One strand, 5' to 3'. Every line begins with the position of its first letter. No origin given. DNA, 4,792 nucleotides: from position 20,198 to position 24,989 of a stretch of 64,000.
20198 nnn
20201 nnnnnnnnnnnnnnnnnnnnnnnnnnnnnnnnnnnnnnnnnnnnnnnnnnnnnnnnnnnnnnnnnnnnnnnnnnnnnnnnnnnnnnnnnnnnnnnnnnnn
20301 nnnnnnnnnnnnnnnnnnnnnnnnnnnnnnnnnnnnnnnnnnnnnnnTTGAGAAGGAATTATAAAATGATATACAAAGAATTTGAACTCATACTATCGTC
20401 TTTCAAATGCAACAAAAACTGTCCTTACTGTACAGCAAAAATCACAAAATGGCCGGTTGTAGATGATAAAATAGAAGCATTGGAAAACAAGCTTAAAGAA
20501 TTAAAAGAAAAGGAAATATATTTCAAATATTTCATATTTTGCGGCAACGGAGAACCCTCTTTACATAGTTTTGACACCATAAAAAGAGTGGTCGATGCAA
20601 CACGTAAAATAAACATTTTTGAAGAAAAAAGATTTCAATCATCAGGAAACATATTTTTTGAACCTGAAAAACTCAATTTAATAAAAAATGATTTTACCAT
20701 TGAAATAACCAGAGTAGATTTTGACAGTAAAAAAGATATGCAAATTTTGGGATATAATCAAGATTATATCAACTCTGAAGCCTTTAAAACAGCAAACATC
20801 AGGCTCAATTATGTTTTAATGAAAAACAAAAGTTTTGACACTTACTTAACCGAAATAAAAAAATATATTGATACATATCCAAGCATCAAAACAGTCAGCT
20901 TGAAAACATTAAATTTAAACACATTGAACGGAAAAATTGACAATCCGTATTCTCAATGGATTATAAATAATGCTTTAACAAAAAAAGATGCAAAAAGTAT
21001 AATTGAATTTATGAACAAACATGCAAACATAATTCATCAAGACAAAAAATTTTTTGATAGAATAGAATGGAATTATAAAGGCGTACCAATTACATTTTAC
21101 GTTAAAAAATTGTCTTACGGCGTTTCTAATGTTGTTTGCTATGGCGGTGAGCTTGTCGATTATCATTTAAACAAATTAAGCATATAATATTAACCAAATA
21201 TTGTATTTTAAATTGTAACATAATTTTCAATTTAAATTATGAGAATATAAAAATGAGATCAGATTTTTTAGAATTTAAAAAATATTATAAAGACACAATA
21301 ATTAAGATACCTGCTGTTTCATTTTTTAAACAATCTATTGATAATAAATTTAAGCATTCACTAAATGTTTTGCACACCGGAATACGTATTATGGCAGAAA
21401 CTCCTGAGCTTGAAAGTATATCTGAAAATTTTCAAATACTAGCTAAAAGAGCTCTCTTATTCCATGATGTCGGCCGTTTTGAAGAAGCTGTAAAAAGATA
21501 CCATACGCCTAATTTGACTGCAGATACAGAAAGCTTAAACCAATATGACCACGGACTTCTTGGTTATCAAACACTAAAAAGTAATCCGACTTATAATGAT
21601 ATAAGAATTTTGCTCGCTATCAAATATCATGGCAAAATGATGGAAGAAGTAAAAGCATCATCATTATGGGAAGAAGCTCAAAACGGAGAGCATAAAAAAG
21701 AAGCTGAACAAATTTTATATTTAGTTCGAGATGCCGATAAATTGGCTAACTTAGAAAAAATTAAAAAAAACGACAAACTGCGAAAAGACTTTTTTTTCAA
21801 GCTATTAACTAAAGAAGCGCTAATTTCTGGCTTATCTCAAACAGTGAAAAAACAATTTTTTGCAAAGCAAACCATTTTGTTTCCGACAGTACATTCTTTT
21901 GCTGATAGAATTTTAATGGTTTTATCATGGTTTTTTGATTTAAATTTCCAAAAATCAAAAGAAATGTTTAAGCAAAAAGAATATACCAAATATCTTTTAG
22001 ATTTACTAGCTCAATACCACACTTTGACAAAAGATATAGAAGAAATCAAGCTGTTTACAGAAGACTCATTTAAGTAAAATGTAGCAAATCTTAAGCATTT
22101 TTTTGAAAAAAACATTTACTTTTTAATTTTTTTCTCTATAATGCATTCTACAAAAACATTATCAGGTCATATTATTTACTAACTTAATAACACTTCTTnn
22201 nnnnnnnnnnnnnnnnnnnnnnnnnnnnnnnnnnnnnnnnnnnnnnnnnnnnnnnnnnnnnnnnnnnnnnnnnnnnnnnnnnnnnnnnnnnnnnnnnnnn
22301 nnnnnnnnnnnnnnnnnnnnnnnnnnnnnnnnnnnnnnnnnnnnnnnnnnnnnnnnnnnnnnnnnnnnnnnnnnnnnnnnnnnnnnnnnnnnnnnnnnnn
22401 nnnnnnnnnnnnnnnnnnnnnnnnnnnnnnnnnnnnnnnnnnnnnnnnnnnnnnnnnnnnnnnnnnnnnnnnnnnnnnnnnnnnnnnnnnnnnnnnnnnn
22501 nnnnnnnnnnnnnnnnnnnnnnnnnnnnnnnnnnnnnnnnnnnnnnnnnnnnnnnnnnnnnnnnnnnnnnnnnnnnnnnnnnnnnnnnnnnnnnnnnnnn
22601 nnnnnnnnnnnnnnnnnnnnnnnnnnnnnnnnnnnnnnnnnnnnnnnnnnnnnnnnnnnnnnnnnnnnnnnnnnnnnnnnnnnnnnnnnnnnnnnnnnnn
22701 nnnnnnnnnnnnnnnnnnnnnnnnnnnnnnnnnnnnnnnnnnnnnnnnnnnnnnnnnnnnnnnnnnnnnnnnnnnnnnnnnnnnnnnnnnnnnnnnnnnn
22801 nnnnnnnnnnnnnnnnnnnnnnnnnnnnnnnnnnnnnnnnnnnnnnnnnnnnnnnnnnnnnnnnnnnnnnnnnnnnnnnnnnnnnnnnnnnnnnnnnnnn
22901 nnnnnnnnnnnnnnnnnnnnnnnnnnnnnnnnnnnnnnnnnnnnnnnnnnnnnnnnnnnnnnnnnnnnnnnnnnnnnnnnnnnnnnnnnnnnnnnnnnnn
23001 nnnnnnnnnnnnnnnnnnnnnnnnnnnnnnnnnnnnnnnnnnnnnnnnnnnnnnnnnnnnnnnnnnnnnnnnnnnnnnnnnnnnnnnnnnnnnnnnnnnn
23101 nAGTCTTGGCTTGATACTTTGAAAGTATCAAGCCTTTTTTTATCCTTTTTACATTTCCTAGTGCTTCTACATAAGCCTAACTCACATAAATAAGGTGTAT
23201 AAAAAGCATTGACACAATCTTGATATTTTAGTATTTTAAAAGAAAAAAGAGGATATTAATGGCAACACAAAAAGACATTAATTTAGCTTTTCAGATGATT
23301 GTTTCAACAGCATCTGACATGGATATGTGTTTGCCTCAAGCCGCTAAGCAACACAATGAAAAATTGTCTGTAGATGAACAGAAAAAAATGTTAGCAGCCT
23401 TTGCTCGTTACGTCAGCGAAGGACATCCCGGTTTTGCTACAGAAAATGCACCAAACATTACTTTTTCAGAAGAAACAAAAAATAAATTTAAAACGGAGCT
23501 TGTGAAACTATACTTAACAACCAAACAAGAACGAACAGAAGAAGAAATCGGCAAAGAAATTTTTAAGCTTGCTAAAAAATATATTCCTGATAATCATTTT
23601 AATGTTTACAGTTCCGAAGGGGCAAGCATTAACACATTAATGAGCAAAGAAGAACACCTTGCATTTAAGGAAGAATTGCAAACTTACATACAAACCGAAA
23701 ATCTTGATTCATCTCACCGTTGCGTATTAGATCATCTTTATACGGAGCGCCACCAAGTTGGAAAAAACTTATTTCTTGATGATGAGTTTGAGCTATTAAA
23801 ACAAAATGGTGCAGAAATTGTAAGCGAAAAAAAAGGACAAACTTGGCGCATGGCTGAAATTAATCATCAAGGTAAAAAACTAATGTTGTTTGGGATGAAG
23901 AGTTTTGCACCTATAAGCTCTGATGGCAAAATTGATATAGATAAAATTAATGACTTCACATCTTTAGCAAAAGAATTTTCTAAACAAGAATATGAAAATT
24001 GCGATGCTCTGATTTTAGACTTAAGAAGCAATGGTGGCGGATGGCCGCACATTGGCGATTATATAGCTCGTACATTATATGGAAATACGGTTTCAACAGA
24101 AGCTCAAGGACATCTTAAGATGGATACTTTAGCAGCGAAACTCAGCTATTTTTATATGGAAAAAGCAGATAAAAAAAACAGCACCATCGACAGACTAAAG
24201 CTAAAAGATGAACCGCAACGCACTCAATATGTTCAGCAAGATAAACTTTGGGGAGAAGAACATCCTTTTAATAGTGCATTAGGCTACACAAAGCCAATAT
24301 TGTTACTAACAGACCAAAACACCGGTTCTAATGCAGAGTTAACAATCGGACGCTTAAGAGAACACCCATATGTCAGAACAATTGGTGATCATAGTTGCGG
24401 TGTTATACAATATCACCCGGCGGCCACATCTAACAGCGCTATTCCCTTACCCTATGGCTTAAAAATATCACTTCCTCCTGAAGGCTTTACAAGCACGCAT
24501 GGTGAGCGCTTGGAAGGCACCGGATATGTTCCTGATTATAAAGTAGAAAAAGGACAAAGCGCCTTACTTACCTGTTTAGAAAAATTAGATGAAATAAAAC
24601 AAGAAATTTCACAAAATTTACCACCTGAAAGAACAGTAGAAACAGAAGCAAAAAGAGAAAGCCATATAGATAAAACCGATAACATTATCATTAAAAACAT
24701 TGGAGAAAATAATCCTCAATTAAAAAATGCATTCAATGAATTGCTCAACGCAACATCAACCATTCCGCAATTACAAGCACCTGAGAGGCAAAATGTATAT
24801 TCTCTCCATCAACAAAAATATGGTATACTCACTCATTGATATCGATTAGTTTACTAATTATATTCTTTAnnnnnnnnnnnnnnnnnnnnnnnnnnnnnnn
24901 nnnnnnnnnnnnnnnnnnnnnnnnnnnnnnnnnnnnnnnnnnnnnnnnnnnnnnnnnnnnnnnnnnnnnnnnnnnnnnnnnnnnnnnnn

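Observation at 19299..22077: Coupled PnuC-like transporter, deoxyribosyltransferase-like enzyme and radical SAM protein, followed by an HD hydrolase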

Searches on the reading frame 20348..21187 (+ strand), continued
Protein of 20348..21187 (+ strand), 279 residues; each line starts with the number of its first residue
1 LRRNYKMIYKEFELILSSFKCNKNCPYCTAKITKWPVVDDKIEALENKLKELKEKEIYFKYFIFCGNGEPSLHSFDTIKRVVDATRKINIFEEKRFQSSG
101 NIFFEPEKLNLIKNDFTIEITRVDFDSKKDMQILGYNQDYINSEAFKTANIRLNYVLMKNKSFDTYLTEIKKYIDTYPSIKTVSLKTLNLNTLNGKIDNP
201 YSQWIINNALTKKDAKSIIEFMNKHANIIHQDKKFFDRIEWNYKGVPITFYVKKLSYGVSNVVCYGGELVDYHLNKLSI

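Call 102: search_solved_structures(query=L048:3341-4252:+, max_evalue=5, show_alignments=2)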
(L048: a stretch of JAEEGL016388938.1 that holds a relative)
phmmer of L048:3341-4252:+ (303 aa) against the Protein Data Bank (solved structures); distinct sequences matched with E-value up to 5: 13.
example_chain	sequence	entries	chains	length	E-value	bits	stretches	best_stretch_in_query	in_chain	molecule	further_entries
9wd2_A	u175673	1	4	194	0.13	14.9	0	162-182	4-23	Thymidylate kinase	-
6fqx_A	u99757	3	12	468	0.13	14.9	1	138-229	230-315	6-phosphogluconate dehydrogenase, decarboxylating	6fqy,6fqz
1mr3_F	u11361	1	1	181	0.19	14.4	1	162-240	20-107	ADP-ribosylation factor 2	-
5a1u_A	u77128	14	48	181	0.24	14.1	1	162-239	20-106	ADP-RIBOSYLATION FACTOR 1 | ARF1 isoform 1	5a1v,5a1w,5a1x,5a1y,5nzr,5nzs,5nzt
2k5u_A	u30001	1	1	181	0.24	14.1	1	162-239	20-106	ADP-ribosylation factor 1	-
2kpo_A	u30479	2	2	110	0.42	13.3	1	201-240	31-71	rossmann 2x2 fold protein | De novo designed rossmann 2x2 fold protein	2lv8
3tjz_A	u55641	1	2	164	0.66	12.6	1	164-239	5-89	ADP-ribosylation factor 1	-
7ux3_C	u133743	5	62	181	0.83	12.3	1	163-244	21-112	ADP-ribosylation factor 1 | ADP ribosylation factor 1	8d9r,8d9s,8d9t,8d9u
1r8q_A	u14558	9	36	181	0.83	12.3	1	163-244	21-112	ADP-ribosylation factor 1 | RAT ADP-RIBOSYLATION FACTOR-1 | ADP ribosylation factor 1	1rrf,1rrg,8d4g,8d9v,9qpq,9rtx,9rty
1hur_A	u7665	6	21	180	0.85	12.3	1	163-244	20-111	HUMAN ADP-RIBOSYLATION FACTOR 1 | ADP-ribosylation factor 1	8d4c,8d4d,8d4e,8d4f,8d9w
8sdw_A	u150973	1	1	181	0.92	12.2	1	163-244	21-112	ADP-ribosylation factor 1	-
7mge_E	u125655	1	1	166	1.4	11.6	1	196-244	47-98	ADP-ribosylation factor 1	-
6fae_B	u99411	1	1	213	1.4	11.5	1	163-244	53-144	ADP-ribosylation factor 1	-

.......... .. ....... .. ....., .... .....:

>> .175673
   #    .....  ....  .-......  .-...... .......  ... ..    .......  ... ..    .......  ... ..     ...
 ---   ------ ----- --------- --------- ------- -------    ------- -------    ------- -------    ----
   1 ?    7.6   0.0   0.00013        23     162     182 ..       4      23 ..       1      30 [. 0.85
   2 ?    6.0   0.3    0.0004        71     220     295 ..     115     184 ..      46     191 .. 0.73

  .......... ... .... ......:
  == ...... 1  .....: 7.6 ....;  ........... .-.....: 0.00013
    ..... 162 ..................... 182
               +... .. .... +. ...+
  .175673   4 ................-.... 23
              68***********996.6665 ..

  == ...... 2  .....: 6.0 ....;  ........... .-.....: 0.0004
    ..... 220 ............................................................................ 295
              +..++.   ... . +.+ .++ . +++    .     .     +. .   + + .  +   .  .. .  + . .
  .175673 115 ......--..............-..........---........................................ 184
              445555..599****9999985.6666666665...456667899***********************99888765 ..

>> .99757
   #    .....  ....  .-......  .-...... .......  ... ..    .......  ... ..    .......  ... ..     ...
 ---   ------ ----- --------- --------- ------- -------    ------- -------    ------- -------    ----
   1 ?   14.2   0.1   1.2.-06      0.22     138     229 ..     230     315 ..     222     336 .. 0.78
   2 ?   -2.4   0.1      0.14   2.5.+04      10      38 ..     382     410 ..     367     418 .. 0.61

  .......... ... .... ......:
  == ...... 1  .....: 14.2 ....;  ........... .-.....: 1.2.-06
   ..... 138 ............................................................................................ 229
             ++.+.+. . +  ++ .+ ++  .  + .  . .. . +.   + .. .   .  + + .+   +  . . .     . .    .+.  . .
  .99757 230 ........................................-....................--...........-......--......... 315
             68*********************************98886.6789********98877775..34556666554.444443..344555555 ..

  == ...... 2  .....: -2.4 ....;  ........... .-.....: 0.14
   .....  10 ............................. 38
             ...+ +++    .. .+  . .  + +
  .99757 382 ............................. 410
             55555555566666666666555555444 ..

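Call 106: search_protein_families(library=ncbifam, proteins=[L048:3341-4252:+, L015:8838-9734:+, L062:5454-6371:+, L048:4228-4959:+, L073:4631-5422:+, L035:4194-5231:+, L035:1178-2203:+, L097:6997-7686:+, L072:4687-5976:+, L015:5552-6310:+], max_evalue=0.01)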
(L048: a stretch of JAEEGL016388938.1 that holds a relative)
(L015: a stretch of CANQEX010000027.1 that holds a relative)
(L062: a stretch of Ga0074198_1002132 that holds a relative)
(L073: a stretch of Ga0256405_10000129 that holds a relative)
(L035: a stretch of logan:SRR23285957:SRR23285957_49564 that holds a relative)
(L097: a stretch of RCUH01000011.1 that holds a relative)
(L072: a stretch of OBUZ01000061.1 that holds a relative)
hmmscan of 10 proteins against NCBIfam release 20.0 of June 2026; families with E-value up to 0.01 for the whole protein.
L048:3341-4252:+ (303 aa): 0 families

L015:8838-9734:+ (298 aa): 1 family
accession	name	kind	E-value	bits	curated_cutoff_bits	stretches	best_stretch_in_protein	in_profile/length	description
NF002354.0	PRK01318.2-1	equivalog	0.0045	15.5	1094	1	62-97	210-245/548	membrane protein insertase YidC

L062:5454-6371:+ (305 aa): 0 families

L048:4228-4959:+ (243 aa): 0 families

L073:4631-5422:+ (263 aa): 0 families

L035:4194-5231:+ (345 aa): 0 families

L035:1178-2203:+ (341 aa): 5 families
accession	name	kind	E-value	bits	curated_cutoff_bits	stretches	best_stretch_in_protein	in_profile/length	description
NF038379.2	amino_Aden_PurZ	exception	1.3e-57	195.2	300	1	11-295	2-292/293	succino-amino-deoxyadenylate synthase PurZ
NF003295.0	PRK04293.1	equivalog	5.1e-41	140.7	368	1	10-309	3-286/337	adenylosuccinate synthetase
TIGR00184.1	purA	equivalog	4.2e-24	85.2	395.55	2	12-156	1-146/425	adenylosuccinate synthase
NF002223.0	PRK01117.1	equivalog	1.2e-19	70.5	402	2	10-155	3-149/430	adenylosuccinate synthase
NF010355.0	PRK13783.1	equivalog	2.2e-14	53.4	445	2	11-149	3-142/404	adenylosuccinate synthase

L097:6997-7686:+ (229 aa): 4 families
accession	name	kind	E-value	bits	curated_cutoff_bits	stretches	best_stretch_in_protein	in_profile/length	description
TIGR00414.1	serS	equivalog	1.9e-25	89.7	301.65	1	20-228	173-408/418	serine--tRNA ligase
TIGR00418.1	thrS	equivalog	1.4e-05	24.2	383.65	1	92-161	285-356/565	threonine--tRNA ligase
NF002120.0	PRK00960.1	equivalog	0.0014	17.3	611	1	99-161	346-408/518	serine--tRNA ligase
NF003211.1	PRK04173.1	equivalog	0.0038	16.2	312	1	108-184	208-289/454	glycine--tRNA ligase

L072:4687-5976:+ (429 aa): 6 families
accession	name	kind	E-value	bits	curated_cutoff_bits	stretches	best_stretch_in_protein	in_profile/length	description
NF002223.0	PRK01117.1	equivalog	1.5e-157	524.8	402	1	4-427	3-423/430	adenylosuccinate synthase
TIGR00184.1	purA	equivalog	1.7e-145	485.1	395.55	1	6-427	1-419/425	adenylosuccinate synthase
NF010357.0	PRK13785.1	equivalog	8.2e-121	403.8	700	1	7-428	5-450/455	adenylosuccinate synthase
NF010355.0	PRK13783.1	equivalog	2.4e-112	376.1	445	1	6-425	4-401/404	adenylosuccinate synthase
NF003295.0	PRK04293.1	equivalog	3e-69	233.5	368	3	199-366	147-310/337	adenylosuccinate synthetase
NF038379.2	amino_Aden_PurZ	exception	8.9e-36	123.6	300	1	4-316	1-282/293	succino-amino-deoxyadenylate synthase PurZ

L015:5552-6310:+ (252 aa): 1 family
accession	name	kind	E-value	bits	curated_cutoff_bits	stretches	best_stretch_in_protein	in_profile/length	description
NF050029.2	TransRepNtr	equivalog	8.5e-11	41.8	400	1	167-244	148-226/245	ADPR responsive transcriptional repressor NtrR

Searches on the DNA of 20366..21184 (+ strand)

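Call 50: search_rna_families(sources=[L029, L037, L065, L068, L072, L073, L015, L018, L048, L052, L062, L067, L035], threshold=gathering)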
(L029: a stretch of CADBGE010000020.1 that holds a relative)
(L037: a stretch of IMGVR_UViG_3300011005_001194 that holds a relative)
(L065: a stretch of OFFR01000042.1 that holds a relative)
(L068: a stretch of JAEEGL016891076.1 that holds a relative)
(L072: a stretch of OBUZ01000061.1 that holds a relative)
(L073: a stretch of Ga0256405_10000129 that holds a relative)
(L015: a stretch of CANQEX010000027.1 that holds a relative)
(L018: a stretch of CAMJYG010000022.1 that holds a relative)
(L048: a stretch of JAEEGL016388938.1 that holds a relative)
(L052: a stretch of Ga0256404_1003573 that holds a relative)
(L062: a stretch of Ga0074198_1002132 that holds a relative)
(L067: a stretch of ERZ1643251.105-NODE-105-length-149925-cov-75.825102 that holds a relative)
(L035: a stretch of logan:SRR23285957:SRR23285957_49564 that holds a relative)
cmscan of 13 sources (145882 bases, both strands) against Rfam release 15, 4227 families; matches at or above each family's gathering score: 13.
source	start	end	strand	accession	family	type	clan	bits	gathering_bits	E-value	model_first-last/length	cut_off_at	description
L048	222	295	+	RF00005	tRNA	Gene; tRNA;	CL00001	68.8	29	1.5e-12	1-71/71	no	tRNA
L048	141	214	+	RF00005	tRNA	Gene; tRNA;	CL00001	68.1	29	2.4e-12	1-71/71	no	tRNA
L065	10381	10454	-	RF00005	tRNA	Gene; tRNA;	CL00001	66.7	29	5.9e-12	1-71/71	no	tRNA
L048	25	97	+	RF00005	tRNA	Gene; tRNA;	CL00001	65.9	29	9.7e-12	1-71/71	no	tRNA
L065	10856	10930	-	RF00005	tRNA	Gene; tRNA;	CL00001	64.9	29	1.8e-11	1-71/71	no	tRNA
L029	9715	9787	+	RF00005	tRNA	Gene; tRNA;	CL00001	64.2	29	2.9e-11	1-71/71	no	tRNA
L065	11356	11428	-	RF00005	tRNA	Gene; tRNA;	CL00001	64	29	3.2e-11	1-71/71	no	tRNA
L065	11259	11330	-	RF00005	tRNA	Gene; tRNA;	CL00001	63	29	6e-11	1-71/71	no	tRNA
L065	11433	11505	-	RF00005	tRNA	Gene; tRNA;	CL00001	62.5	29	8.1e-11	1-71/71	no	tRNA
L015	5196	5275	+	RF00005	tRNA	Gene; tRNA;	CL00001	61.7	29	1.4e-10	1-71/71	no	tRNA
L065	10464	10547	-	RF00005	tRNA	Gene; tRNA;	CL00001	55.5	29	7.2e-09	1-71/71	no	tRNA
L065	1319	1389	+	RF00005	tRNA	Gene; tRNA;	CL00001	50.4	29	1.8e-07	1-71/71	no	tRNA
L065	11179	11254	-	RF00005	tRNA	Gene; tRNA;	CL00001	48.1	29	7.6e-07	1-71/71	no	tRNA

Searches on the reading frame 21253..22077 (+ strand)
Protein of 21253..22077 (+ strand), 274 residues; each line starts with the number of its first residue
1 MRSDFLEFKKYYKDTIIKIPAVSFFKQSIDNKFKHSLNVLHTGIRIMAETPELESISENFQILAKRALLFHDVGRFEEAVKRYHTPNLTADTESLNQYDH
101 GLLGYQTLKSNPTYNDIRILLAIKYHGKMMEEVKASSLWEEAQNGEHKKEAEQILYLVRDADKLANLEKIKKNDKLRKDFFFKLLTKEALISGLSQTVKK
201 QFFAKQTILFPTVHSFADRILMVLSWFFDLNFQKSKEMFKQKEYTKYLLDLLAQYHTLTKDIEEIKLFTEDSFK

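Call 3: search_protein_families(library=pfam, proteins=[window:21253-22077:+], max_evalue=0.01)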
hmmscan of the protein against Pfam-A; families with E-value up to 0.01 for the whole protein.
window:21253-22077:+ (274 aa): 1 family
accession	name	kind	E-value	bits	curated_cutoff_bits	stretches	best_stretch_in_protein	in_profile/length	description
PF01966.28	HD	-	3.6e-07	30.9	22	1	33-166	2-115/116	HD domain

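Call 4: search_protein_families(library=ncbifam, proteins=[window:21253-22077:+], max_evalue=0.01)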
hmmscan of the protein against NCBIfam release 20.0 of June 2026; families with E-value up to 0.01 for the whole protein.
window:21253-22077:+ (274 aa): 1 family
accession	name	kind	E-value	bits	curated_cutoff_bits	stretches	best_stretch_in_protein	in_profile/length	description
TIGR01596.1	cas3_HD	equivalog_domain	0.005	16.9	43.45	1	35-180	4-160/178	CRISPR-associated endonuclease Cas3''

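Call 78: search_protein_families(library=padloc, proteins=[window:21253-22077:+], max_evalue=0.01)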
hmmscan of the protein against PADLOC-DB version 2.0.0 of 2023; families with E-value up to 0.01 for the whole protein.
window:21253-22077:+ (274 aa): 3 families
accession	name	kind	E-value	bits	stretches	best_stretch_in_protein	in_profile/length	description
PDLC01254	Cas3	-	9.2e-07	27.2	1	34-185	11-149/164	CAS-I; effector_G3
PDLC01761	Cas3b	-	4e-05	20.5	1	34-170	16-144/705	-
PDLC00940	Cas3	-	0.0013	16.9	1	35-180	4-160/178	CRISPR-associated endonuclease Cas3-HD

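Call 79: search_protein_families(library=phrogs, proteins=[window:21253-22077:+], max_evalue=0.001)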
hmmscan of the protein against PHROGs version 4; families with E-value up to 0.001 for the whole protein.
window:21253-22077:+ (274 aa): 0 families

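Call 90: search_solved_structures(query=window:21253-22074:+, max_evalue=1)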
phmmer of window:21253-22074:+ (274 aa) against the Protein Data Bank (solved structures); distinct sequences matched with E-value up to 1: 1.
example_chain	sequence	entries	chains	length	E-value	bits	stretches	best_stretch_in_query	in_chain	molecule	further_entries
7upp_B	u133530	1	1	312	0.14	14.9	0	6-92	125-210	DHT03 protein B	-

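Call 92: find_homologous_proteins(query=window:21253-22074:+, max_evalue=0.001)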
Query window:21253-22074:+ (274 aa): 119 proteins with E <= 0.001 among 1266 candidates.
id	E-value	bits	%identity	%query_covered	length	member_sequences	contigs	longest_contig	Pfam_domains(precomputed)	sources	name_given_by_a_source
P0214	1.6e-112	393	67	97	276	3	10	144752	PF01966.29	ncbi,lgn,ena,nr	ncbi:MAG: HD domain-containing protein [Alphaproteobacteria bacterium]|nr:HD domain-containing prote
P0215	3.9e-111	389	66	97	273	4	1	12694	PF01966.29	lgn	-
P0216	3.3e-109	382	65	97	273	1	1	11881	PF01966.29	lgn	-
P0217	7.2e-109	381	65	98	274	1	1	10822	PF01966.29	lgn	-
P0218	1.2e-107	377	66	99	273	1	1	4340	PF01966.29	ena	-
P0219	4.5e-107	375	67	98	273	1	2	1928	PF01966.29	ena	-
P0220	9.0e-106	371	65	98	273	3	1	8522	PF01966.29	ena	-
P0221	1.0e-104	368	62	99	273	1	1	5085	PF01966.29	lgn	-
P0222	1.5e-104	367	63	98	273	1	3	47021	PF01966.29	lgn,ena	-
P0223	3.6e-104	366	61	100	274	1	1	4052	PF01966.29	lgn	-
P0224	3.4e-103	363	64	97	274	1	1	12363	PF01966.29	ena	-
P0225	3.0e-102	360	61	98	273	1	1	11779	PF01966.29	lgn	-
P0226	1.7e-99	351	59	99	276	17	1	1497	PF01966.29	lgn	-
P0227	3.4e-99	349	60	100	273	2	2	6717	PF01966.29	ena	-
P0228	1.3e-98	348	62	98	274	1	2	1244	PF01966.29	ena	-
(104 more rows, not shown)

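Call 93: find_encoding_contigs(protein=P0214, flank=7000, max_places=3)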
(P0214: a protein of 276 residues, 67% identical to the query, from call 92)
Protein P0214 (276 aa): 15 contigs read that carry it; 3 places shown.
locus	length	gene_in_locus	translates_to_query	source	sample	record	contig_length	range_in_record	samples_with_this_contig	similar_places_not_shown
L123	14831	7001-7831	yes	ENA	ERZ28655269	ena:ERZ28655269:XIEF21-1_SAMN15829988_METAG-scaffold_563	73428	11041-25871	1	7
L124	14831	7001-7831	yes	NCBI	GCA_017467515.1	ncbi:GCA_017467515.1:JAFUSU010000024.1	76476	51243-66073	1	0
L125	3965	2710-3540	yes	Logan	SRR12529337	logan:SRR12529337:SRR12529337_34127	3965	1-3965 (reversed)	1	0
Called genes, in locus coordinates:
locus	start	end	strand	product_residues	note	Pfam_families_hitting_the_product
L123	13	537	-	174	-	-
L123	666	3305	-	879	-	PF01411:tRNA-synt_2c, PF07973:tRNA_SAD, PF02272:DHHA1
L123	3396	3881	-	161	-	PF03073:TspO_MBR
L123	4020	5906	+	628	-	PF12706:Lactamase_B_2 (weak)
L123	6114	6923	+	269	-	PF00557:Peptidase_M24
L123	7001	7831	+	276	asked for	PF01966:HD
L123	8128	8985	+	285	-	PF05045:RgpF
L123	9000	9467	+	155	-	-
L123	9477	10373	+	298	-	PF00535:Glycos_transf_2, PF10111:Glyco_tranf_2_2, PF13641:Glyco_tranf_2_3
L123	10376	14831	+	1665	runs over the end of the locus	PF13641:Glyco_tranf_2_3, PF00535:Glycos_transf_2, PF10111:Glyco_tranf_2_2, PF00535:Glycos_transf_2, PF10111:Glyco_tranf_2_2, PF13641:Glyco_tranf_2_3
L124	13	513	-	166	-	-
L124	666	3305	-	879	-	PF01411:tRNA-synt_2c, PF07973:tRNA_SAD, PF02272:DHHA1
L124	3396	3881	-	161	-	PF03073:TspO_MBR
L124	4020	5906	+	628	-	PF12706:Lactamase_B_2 (weak)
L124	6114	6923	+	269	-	PF00557:Peptidase_M24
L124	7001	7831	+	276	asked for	PF01966:HD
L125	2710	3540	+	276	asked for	PF01966:HD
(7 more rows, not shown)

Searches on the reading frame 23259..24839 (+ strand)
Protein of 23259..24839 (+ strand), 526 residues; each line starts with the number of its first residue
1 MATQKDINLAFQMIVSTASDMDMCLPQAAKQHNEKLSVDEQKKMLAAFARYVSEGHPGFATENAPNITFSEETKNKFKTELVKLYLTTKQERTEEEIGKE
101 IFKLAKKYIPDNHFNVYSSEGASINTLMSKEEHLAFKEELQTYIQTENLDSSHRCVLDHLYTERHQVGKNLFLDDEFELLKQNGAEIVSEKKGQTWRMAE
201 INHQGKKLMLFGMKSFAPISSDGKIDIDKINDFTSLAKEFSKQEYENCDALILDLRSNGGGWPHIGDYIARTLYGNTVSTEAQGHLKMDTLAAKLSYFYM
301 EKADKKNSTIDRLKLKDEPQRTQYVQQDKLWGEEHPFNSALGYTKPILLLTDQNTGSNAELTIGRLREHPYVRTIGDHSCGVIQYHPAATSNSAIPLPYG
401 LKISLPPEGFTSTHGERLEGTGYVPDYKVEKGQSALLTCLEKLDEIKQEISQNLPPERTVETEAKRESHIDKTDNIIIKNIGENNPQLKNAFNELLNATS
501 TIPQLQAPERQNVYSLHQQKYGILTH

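Call 3: search_protein_families(library=pfam, proteins=[window:23259-24839:+], max_evalue=0.01)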
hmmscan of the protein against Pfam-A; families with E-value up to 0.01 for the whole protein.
window:23259-24839:+ (526 aa): 1 family
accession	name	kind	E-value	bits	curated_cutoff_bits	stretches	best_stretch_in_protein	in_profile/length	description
PF03572.23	Peptidase_S41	-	6e-16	58.9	24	1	230-429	10-165/165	Peptidase family S41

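Call 4: search_protein_families(library=ncbifam, proteins=[window:23259-24839:+], max_evalue=0.01)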
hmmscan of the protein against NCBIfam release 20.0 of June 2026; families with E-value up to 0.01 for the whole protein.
window:23259-24839:+ (526 aa): 4 families
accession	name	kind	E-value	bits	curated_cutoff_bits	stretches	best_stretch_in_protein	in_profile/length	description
TIGR00225.1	prc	subfamily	1.6e-07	30.7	218.6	1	233-262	166-195/335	C-terminal processing peptidase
NF058627.1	S41_Gfo1087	equivalog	3.7e-06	26.1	455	1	235-382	239-366/489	GFO_1087 family putative carboxy terminal peptidase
NF052377.1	lmo1851_S41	exception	0.0019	17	725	0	343-451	287-389/468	lmo1851 family serine protease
NF045588.1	Cterm_S41_CtpA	exception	0.0036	16.2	625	0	234-272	230-268/401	carboxyl-terminal processing protease CtpA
